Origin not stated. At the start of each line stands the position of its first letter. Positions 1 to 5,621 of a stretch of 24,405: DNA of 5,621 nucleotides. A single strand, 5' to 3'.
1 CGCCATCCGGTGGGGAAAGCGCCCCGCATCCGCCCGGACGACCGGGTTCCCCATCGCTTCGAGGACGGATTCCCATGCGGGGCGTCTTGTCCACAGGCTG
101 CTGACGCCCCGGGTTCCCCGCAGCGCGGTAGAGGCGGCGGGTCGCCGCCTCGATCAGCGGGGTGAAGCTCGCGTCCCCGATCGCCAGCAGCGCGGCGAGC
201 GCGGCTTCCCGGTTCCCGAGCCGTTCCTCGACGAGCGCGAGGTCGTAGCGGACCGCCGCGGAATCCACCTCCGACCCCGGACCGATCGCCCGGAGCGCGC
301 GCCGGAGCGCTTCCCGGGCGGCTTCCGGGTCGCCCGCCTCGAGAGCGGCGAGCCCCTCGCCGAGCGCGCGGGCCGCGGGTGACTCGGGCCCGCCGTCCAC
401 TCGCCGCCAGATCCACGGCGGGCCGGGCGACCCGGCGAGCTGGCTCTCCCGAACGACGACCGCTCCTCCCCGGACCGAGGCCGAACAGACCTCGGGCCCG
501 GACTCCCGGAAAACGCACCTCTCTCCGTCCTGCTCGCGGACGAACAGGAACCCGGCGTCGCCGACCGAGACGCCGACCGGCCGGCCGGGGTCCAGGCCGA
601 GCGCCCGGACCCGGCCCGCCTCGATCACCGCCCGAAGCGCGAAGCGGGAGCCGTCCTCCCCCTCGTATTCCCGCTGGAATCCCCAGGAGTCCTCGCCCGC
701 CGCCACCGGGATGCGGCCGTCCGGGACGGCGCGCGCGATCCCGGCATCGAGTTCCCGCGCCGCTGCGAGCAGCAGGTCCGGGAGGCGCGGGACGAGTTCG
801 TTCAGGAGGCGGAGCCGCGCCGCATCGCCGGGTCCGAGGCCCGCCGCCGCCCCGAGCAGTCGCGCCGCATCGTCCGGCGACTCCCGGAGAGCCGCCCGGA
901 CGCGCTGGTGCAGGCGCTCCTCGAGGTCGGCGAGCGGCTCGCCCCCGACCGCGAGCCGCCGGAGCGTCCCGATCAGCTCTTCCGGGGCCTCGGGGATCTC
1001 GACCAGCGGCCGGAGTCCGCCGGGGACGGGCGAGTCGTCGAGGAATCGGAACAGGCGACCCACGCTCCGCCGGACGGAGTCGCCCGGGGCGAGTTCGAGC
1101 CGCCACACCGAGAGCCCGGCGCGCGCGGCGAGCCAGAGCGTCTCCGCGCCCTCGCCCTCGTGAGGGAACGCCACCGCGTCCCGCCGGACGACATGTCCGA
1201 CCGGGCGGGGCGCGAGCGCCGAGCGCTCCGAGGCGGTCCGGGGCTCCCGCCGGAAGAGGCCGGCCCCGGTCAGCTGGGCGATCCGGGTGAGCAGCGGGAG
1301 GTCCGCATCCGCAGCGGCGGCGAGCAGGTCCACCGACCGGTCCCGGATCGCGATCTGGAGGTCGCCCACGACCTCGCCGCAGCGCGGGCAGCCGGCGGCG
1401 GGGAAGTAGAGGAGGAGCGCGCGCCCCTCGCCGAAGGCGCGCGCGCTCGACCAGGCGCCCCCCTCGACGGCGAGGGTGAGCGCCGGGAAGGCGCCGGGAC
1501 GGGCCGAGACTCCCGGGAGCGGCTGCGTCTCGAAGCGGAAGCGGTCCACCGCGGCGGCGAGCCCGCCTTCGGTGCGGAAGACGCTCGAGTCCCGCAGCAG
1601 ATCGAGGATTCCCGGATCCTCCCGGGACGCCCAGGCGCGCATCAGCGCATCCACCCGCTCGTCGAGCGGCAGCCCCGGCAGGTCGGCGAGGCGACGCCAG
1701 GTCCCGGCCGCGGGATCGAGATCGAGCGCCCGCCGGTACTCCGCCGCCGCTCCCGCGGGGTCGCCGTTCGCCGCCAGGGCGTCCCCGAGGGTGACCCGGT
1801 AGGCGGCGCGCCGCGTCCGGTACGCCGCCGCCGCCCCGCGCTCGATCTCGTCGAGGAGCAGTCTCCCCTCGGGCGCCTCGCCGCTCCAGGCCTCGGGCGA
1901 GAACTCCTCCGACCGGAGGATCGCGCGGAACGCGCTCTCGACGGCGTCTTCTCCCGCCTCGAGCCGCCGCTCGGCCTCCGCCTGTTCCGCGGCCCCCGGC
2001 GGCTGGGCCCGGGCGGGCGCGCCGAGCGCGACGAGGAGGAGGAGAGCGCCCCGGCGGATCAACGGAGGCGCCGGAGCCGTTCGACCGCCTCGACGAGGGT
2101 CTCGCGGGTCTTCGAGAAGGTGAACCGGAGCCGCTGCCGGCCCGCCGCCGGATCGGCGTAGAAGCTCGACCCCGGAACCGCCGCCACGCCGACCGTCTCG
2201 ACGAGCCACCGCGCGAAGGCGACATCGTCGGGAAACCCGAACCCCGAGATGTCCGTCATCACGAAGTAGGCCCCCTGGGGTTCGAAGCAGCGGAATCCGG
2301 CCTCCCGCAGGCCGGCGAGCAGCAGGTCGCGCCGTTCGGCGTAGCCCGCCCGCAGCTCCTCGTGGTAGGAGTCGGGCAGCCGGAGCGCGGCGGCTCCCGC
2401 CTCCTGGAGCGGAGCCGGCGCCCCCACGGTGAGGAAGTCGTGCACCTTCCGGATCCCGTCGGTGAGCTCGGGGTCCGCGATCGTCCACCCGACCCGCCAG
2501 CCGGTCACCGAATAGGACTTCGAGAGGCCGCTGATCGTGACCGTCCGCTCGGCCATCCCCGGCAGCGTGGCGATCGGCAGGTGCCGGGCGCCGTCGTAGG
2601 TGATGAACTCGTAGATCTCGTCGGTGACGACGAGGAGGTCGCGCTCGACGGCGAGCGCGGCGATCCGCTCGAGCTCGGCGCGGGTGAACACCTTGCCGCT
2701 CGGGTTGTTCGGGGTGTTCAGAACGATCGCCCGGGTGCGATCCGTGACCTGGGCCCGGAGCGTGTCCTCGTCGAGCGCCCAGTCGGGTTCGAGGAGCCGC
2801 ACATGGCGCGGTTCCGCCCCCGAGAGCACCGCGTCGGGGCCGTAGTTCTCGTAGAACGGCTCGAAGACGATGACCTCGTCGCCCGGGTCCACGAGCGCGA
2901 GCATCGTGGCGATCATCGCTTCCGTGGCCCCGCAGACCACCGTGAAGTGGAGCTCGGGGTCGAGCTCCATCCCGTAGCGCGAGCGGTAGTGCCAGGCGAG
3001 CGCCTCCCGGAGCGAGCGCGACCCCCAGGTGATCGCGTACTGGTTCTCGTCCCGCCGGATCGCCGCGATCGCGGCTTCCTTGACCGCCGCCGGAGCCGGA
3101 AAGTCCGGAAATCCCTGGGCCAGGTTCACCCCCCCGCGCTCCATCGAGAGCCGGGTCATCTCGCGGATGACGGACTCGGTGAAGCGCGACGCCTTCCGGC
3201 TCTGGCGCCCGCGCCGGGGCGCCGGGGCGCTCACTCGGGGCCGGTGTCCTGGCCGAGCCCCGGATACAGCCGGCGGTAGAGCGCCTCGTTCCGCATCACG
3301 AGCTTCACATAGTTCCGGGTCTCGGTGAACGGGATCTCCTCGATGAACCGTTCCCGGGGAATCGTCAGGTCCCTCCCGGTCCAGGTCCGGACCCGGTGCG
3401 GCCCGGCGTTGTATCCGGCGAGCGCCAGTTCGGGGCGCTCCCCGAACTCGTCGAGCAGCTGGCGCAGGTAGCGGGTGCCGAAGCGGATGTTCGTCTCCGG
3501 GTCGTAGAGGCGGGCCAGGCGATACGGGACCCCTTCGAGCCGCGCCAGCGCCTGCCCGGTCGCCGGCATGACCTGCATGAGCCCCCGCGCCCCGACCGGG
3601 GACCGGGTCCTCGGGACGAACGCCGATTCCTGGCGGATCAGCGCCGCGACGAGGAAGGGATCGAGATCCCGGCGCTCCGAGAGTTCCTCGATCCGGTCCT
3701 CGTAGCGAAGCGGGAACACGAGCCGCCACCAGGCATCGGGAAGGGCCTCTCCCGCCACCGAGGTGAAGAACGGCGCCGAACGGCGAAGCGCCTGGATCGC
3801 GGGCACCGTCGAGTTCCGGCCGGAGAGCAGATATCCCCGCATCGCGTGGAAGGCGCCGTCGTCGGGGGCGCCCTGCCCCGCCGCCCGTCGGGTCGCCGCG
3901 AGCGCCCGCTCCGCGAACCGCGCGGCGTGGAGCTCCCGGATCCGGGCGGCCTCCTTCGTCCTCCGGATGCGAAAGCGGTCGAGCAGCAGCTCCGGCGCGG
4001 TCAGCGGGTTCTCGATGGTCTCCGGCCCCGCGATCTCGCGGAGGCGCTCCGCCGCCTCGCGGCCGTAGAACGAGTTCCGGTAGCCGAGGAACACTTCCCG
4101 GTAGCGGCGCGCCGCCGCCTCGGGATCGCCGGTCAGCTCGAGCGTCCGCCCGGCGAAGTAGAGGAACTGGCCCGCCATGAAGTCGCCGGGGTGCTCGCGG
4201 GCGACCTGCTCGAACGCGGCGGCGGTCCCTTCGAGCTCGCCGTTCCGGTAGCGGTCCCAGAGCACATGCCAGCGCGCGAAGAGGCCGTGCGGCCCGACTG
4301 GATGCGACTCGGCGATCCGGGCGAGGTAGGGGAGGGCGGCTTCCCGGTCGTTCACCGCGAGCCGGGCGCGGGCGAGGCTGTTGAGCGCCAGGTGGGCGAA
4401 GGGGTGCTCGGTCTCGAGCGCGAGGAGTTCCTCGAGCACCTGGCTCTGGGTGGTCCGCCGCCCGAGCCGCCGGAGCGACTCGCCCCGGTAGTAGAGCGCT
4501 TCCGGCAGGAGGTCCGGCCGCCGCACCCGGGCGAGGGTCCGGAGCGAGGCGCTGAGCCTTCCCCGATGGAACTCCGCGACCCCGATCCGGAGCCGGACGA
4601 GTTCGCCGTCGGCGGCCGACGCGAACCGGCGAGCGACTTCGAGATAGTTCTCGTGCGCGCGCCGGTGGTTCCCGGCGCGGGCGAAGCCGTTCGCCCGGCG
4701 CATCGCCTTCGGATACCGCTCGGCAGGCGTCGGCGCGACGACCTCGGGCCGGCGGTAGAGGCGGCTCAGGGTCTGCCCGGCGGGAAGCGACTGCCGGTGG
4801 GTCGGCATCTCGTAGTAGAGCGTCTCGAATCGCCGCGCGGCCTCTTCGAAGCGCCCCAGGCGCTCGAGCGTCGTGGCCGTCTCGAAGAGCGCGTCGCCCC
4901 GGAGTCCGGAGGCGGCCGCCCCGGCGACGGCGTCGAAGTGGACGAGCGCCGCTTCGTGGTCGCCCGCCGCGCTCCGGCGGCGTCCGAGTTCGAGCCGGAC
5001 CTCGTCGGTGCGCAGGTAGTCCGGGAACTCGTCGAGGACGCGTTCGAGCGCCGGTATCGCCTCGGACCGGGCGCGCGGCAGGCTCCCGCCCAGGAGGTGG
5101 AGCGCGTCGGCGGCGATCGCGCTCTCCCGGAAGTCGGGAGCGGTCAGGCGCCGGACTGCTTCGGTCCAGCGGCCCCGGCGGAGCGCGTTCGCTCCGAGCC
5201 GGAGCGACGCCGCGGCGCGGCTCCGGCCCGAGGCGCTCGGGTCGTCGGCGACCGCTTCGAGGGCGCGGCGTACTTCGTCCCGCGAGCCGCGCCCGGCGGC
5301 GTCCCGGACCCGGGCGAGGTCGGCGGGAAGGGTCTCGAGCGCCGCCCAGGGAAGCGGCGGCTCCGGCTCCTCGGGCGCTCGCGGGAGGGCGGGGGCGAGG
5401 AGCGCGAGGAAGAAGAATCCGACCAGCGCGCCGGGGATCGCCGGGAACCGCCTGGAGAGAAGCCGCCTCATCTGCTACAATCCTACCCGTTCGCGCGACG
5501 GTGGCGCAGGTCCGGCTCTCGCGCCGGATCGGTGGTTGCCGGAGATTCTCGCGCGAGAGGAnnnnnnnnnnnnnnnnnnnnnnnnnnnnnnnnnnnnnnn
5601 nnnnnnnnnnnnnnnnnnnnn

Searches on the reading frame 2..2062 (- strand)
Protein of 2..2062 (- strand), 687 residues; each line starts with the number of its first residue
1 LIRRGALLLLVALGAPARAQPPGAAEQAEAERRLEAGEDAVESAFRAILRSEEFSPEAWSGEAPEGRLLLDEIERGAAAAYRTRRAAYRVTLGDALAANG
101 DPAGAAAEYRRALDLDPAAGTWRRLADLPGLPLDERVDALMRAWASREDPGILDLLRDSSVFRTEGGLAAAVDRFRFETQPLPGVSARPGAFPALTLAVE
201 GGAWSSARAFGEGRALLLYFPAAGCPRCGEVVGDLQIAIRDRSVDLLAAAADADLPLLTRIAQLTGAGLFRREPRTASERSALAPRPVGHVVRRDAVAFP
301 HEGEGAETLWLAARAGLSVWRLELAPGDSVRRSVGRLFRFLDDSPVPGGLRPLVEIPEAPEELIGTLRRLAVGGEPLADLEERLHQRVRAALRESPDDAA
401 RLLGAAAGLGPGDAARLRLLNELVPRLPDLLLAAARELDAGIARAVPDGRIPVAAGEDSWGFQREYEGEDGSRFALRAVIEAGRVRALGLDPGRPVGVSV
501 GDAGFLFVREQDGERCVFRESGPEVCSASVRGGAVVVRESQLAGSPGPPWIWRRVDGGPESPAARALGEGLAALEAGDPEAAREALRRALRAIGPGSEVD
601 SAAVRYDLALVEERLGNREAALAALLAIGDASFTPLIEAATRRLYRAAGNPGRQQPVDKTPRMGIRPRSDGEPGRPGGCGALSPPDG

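Call 56: search_protein_families(library=pfam, proteins=[window:2-2062:-], max_evalue=0.001)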
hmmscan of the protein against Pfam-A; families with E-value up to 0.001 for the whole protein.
window:2-2062:- (687 aa): 5 families
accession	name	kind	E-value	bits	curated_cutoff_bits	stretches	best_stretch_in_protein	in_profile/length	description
PF07719.23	TPR_2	-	1.9e-06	28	27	1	90-118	5-33/34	Tetratricopeptide repeat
PF13181.12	TPR_8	-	4e-06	27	25.7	0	89-118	4-33/34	Tetratricopeptide repeat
PF13428.12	TPR_14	-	8.6e-06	26.4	23.5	1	89-128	4-44/44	Tetratricopeptide repeat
PF13432.12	TPR_16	-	9.4e-05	23.2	32.7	1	568-627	2-56/65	Tetratricopeptide repeat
PF14559.12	TPR_19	-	0.00038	21.2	25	0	573-632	1-55/68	Tetratricopeptide repeat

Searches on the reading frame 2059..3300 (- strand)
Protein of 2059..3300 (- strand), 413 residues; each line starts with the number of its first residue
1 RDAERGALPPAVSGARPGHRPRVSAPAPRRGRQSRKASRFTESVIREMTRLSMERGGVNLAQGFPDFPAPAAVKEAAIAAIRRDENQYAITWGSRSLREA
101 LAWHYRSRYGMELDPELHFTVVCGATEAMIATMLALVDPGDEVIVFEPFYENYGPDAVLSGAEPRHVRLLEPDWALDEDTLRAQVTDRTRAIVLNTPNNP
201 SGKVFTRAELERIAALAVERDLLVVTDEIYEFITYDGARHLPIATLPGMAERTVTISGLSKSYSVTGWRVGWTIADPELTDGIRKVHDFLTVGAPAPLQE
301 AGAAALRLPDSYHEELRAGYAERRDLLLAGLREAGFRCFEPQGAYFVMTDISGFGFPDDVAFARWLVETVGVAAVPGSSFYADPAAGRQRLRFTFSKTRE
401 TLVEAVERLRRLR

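Call 56: search_protein_families(library=pfam, proteins=[window:2059-3300:-], max_evalue=0.001)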
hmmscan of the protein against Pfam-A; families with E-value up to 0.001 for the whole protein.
window:2059-3300:- (413 aa): 4 families
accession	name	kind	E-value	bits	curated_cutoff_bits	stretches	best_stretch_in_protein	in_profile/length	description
PF00155.27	Aminotran_1_2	-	6.9e-69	233.2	19.7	1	57-409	3-361/361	Aminotransferase class I and II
PF01041.23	DegT_DnrJ_EryC1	-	1.2e-07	31.7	19.8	1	118-227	41-145/360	DegT/DnrJ/EryC1/StrS aminotransferase family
PF01053.26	Cys_Met_Meta_PP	-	2.1e-05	23.7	27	1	122-228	74-174/381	Cys/Met metabolism PLP-dependent enzyme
PF01212.27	Beta_elim_lyase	-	0.00039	20.3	27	1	123-227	55-168/288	Beta-eliminating lyase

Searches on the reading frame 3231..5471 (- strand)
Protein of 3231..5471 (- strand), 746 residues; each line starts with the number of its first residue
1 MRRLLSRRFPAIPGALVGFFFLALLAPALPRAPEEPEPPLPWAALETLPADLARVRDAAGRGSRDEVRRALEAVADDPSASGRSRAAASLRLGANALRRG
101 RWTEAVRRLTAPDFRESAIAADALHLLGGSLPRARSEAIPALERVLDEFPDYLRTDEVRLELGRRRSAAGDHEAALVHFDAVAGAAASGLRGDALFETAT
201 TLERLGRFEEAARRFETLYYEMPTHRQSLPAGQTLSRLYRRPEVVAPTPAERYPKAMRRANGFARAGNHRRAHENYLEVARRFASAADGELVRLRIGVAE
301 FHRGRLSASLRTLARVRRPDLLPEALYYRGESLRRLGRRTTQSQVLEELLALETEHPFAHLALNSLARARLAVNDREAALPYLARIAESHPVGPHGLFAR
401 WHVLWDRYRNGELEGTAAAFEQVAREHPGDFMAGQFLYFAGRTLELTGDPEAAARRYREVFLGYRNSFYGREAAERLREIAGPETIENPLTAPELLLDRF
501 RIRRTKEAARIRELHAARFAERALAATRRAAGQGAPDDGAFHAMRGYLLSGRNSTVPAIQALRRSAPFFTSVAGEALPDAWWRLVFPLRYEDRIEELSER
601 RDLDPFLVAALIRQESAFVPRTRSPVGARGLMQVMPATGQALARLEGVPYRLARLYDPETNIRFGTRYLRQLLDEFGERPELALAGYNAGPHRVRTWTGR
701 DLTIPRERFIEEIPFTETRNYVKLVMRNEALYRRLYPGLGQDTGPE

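Call 56: search_protein_families(library=pfam, proteins=[window:3231-5471:-], max_evalue=0.001)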
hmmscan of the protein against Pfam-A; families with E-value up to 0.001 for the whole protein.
window:3231-5471:- (746 aa): 6 families
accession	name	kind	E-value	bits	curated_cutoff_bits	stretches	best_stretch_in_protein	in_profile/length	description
PF01464.25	SLT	-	2.4e-28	98.5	21.3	1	594-701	3-108/117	Transglycosylase SLT domain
PF13174.12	TPR_6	-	3.1e-10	40.5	26.3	0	193-219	1-27/33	Tetratricopeptide repeat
PF13432.12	TPR_16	-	1.1e-06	29.4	32.7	0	160-214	1-52/65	Tetratricopeptide repeat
PF13424.12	TPR_12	-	0.00026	21.6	30.1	0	137-179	21-68/77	Tetratricopeptide repeat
PF07719.23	TPR_2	-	0.00032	21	27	0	193-224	2-33/34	Tetratricopeptide repeat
PF14559.12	TPR_19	-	0.00057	20.6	25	0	137-184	9-53/68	Tetratricopeptide repeat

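Call 88: find_encoding_contigs(protein=window:3231-5471:-, flank=10000, max_places=2)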
Protein window:3231-5471:- (746 aa): no gene with exactly this product is on record in the collection.
